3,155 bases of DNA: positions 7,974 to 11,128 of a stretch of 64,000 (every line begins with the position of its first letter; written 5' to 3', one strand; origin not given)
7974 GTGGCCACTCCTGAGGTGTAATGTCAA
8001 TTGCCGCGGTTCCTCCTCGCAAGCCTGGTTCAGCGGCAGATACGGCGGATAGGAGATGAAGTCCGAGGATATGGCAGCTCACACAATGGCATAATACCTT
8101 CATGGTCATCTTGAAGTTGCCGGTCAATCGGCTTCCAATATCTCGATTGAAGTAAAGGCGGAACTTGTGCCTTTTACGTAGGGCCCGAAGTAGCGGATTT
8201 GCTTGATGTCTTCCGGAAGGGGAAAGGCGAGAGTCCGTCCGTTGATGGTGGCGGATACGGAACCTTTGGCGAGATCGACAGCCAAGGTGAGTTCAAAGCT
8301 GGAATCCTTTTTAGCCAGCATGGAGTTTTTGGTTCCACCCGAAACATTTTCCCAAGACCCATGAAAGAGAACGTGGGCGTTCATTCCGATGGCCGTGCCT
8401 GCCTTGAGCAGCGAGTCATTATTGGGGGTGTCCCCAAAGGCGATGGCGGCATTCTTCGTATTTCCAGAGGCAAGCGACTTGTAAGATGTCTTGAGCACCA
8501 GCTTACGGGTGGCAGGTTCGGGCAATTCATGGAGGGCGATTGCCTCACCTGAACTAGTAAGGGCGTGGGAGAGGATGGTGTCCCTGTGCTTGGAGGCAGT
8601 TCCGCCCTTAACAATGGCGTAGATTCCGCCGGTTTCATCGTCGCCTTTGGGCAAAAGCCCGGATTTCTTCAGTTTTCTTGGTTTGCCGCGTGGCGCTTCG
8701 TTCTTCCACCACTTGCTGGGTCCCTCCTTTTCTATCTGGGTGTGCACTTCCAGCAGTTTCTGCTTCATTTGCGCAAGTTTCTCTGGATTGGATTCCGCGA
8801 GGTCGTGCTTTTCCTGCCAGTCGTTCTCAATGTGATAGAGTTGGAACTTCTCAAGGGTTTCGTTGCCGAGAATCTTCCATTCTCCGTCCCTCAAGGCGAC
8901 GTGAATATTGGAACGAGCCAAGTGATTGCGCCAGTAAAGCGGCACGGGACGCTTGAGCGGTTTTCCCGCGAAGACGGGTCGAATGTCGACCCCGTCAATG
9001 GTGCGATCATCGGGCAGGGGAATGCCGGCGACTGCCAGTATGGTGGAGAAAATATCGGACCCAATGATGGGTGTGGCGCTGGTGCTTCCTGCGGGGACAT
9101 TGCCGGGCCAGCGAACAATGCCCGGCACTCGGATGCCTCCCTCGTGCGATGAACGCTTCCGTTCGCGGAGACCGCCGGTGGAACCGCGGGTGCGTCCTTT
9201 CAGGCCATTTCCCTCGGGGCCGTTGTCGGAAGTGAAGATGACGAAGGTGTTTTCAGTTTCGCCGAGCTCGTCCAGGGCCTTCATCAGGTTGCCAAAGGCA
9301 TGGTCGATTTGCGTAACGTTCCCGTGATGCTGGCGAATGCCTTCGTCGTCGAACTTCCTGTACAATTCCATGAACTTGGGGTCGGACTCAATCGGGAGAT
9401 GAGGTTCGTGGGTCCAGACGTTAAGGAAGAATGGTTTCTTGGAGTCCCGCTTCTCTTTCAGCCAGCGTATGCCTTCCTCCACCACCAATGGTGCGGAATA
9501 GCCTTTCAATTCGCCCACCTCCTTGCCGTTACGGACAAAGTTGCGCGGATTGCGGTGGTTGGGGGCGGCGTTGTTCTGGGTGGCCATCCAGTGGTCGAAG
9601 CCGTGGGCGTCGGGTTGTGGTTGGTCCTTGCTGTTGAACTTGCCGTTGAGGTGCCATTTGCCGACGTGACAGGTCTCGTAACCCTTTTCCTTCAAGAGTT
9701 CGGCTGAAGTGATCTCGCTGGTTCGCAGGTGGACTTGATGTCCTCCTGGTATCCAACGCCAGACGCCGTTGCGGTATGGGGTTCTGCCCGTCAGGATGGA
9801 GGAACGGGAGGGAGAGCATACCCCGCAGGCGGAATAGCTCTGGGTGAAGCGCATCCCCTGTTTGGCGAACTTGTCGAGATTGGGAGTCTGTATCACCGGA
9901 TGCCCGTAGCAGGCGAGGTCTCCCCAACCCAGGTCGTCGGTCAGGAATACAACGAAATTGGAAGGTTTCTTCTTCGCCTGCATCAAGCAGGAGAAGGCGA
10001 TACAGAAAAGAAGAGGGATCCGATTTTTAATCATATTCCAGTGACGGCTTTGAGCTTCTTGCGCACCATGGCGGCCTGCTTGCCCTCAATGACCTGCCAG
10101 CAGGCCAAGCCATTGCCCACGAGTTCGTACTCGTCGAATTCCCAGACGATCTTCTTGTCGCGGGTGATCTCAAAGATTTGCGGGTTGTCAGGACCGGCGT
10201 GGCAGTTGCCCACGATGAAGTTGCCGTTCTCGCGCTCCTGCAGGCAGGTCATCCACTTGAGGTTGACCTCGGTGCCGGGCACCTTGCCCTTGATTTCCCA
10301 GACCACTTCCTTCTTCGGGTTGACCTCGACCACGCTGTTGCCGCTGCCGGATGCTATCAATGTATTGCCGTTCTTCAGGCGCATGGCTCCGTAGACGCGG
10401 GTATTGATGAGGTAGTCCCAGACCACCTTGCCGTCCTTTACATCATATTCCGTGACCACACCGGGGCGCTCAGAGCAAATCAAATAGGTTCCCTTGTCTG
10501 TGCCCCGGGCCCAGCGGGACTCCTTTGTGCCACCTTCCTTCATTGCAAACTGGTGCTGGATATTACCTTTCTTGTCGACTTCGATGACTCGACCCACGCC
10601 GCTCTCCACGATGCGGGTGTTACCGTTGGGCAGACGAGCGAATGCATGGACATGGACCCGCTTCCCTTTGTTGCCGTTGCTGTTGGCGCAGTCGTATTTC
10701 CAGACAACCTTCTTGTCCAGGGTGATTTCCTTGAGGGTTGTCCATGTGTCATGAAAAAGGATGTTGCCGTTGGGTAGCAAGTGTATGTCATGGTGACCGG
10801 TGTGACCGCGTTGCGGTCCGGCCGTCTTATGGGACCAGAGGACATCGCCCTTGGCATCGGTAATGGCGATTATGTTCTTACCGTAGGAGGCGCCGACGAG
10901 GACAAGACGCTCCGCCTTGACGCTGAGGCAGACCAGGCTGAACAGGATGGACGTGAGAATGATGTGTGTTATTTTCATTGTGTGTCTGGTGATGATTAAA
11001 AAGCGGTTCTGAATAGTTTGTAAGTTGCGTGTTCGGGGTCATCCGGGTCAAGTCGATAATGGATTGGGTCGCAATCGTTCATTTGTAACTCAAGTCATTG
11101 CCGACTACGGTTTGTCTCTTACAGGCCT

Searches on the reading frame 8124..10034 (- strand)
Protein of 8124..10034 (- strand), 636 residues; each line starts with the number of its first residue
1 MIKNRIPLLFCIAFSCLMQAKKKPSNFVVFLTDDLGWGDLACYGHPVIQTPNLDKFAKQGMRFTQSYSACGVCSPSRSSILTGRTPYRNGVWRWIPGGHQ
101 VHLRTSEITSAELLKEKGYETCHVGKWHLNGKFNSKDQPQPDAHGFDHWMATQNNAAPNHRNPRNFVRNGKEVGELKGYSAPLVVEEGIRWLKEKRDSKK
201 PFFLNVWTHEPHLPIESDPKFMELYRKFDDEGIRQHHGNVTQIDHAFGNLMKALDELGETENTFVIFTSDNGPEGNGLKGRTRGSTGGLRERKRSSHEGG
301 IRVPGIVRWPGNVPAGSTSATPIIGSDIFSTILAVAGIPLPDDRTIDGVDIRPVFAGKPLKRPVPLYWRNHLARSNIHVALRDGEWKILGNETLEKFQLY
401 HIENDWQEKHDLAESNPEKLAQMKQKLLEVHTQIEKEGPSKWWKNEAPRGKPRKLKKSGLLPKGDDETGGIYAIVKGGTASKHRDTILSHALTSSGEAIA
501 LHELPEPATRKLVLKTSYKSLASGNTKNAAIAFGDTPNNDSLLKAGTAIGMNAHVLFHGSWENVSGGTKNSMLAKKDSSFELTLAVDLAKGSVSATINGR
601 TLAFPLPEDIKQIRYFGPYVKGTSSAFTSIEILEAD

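Call 44: search_protein_families(library=pfam, proteins=[window:8124-10034:-], max_evalue=0.01)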
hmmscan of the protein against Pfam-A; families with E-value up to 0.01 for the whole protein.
window:8124-10034:- (636 aa): 4 families
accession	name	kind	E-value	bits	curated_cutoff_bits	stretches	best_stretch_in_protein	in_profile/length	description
PF00884.28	Sulfatase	-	9.9e-62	209.4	25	1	25-338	1-301/301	Sulfatase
PF16347.10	SGSH_C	-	6.1e-11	43.1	29.3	1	293-431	8-152/154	N-sulphoglucosamine sulphohydrolase, C-terminal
PF01663.27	Phosphodiest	-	1.4e-07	31.9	23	1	28-272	2-220/342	Type I phosphodiesterase / nucleotide pyrophosphatase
PF07394.17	DUF1501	-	0.0041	16.8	27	1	215-272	240-300/390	Protein of unknown function (DUF1501)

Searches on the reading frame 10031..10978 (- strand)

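Call 44: search_protein_families(library=pfam, proteins=[window:10031-10978:-], max_evalue=0.01)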
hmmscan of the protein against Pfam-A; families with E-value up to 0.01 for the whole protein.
window:10031-10978:- (315 aa): 5 families
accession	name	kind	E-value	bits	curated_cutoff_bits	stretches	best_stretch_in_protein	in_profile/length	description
PF13360.13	PQQ_2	-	9.2e-15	55.4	27.6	2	36-213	4-179/233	Outer membrane protein assembly factor BamB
PF13570.13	Beta-prop_ACSF4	-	4.2e-07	30.1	133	1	13-201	136-310/329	Beta-alanine-activating enzyme, beta-propeller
PF22701.2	Mala_s_1-like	-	1.6e-06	28.5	27.5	0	163-255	99-191/195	Mal s 1 allergenic protein-like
PF14269.12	Arylsulfotran_2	-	3.9e-05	23.6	27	0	32-83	22-81/301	Arylsulfotransferase (ASST)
PF05935.17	Arylsulfotrans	-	0.0059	16.1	24.2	0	34-126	27-110/374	Arylsulfotransferase (ASST)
